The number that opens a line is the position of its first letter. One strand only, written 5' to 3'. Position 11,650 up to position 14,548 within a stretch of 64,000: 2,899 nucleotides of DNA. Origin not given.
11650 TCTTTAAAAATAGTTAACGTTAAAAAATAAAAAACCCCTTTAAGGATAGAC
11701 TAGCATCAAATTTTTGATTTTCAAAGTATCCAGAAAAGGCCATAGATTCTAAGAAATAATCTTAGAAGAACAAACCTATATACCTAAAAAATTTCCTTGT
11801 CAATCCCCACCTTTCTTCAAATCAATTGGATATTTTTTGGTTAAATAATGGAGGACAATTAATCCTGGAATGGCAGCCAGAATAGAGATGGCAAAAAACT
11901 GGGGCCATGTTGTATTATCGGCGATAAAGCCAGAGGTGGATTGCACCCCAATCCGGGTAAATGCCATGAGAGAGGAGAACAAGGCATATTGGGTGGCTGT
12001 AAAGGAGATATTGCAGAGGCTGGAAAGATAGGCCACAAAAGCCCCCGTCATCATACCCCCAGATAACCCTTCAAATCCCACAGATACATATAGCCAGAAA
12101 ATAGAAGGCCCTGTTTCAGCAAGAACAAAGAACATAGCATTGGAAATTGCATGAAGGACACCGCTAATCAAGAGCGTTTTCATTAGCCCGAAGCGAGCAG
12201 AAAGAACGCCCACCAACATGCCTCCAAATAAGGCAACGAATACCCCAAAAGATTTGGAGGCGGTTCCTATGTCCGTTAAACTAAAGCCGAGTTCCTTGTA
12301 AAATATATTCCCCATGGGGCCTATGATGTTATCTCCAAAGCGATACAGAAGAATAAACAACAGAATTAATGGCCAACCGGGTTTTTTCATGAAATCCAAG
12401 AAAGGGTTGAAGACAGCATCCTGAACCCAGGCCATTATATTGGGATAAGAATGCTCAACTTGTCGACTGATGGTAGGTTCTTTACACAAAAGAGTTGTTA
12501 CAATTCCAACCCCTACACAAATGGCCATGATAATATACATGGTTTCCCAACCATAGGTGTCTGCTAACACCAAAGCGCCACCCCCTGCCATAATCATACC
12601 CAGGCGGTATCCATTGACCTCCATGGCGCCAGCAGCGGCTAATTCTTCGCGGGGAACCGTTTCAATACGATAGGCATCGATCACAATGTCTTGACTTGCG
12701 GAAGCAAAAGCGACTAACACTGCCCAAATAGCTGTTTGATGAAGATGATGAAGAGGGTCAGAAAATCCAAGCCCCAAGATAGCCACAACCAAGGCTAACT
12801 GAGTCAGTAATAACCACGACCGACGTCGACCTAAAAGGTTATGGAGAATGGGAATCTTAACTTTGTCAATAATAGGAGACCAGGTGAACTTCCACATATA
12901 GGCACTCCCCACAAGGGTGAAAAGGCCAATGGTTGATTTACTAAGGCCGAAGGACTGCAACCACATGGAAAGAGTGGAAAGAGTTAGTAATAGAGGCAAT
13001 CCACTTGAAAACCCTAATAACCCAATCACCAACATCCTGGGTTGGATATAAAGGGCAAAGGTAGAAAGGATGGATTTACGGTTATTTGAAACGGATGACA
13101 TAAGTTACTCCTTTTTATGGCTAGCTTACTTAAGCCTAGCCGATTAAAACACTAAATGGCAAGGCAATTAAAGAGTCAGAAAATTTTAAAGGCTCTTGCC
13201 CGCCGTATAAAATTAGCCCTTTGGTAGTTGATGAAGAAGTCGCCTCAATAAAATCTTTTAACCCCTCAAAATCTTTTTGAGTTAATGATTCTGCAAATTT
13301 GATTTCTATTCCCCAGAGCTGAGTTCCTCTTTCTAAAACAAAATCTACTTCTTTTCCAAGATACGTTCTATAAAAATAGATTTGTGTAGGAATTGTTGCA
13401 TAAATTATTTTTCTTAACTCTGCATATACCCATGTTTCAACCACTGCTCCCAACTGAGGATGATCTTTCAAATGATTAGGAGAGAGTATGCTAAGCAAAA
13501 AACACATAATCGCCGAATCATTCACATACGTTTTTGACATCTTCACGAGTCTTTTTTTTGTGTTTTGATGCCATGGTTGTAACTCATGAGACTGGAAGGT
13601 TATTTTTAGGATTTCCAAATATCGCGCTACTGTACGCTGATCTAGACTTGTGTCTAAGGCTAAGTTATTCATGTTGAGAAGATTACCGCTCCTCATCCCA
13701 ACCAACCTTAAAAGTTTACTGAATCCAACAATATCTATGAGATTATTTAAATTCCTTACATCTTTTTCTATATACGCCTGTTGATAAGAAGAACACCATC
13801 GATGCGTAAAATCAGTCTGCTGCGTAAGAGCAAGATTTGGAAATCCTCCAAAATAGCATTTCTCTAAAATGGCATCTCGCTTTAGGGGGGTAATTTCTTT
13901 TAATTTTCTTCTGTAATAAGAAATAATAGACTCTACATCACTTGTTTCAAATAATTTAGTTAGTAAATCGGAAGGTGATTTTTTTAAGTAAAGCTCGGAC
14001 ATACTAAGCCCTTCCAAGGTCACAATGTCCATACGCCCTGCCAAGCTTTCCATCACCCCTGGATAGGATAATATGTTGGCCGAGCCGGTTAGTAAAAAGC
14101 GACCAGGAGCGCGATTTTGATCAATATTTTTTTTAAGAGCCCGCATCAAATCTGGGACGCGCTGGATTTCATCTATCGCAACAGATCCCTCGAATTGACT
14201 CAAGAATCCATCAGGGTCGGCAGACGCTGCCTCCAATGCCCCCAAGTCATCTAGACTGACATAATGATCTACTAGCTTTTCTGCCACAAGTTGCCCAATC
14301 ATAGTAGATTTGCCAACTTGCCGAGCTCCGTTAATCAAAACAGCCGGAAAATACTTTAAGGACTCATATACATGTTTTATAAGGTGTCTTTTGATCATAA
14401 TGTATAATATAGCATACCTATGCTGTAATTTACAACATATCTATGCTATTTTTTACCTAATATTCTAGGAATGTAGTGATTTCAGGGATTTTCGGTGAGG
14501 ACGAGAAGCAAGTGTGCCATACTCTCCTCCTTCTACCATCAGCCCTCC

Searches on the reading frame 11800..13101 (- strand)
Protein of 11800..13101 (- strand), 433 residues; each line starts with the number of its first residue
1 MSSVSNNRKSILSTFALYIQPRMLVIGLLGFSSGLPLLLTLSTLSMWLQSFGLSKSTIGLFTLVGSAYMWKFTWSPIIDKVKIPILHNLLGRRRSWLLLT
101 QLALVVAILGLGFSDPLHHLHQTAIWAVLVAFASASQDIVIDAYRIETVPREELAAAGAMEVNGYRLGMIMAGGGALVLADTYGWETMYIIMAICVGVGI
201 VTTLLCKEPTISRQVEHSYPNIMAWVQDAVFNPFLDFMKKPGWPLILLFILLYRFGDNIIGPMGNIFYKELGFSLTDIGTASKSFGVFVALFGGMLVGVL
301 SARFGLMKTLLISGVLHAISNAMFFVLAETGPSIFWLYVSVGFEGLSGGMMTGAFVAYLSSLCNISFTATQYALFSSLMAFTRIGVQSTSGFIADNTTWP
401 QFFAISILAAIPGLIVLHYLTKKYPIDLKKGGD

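Call 51: search_protein_families(library=ncbifam, proteins=[window:11800-13101:-], max_evalue=1e-15)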
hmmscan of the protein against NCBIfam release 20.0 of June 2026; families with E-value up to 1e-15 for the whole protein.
window:11800-13101:- (433 aa): 4 families
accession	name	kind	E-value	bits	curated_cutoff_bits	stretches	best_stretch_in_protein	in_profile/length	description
TIGR00901.2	2A0125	subfamily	3e-148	493.9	350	1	18-417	1-414/417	AmpG family muropeptide MFS transporter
NF008238.0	PRK11010.1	equivalog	6.7e-105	351.7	756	1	15-419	6-401/492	muropeptide MFS transporter AmpG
NF008867.0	PRK11902.1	equivalog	4.8e-101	338.7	656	1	16-420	8-403/419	muropeptide transporter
TIGR02718.1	sider_RhtX_FptX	subfamily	4.6e-36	124.6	356.15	1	24-401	4-371/390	RhtX/FptX family siderophore transporter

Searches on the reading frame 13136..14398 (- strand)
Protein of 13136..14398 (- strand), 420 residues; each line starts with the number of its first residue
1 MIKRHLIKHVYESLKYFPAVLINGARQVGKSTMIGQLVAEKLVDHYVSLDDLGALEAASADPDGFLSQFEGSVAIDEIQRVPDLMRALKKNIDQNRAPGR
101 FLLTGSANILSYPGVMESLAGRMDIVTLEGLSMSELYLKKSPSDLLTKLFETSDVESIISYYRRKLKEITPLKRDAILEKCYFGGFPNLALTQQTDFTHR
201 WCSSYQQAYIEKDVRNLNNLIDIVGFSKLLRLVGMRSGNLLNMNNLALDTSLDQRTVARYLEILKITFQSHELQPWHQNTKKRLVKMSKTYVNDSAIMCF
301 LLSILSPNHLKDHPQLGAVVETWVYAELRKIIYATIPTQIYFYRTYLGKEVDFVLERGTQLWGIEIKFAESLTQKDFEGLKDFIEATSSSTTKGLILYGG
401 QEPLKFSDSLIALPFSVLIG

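Call 51: search_protein_families(library=ncbifam, proteins=[window:13136-14398:-], max_evalue=1e-15)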
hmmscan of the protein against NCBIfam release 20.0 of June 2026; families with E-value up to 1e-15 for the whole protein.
window:13136-14398:- (420 aa): 0 families

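Call 59: search_protein_families(library=pfam, proteins=[window:13136-14398:-], max_evalue=0.0001)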
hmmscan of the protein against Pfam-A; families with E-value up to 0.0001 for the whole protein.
window:13136-14398:- (420 aa): 2 families
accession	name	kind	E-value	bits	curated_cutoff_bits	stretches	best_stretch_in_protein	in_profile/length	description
PF13635.12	DUF4143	-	2.9e-42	144.6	28.1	1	211-368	1-159/160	Domain of unknown function (DUF4143)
PF13173.12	AAA_14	-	8e-25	87.8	27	1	18-136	3-128/129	AAA domain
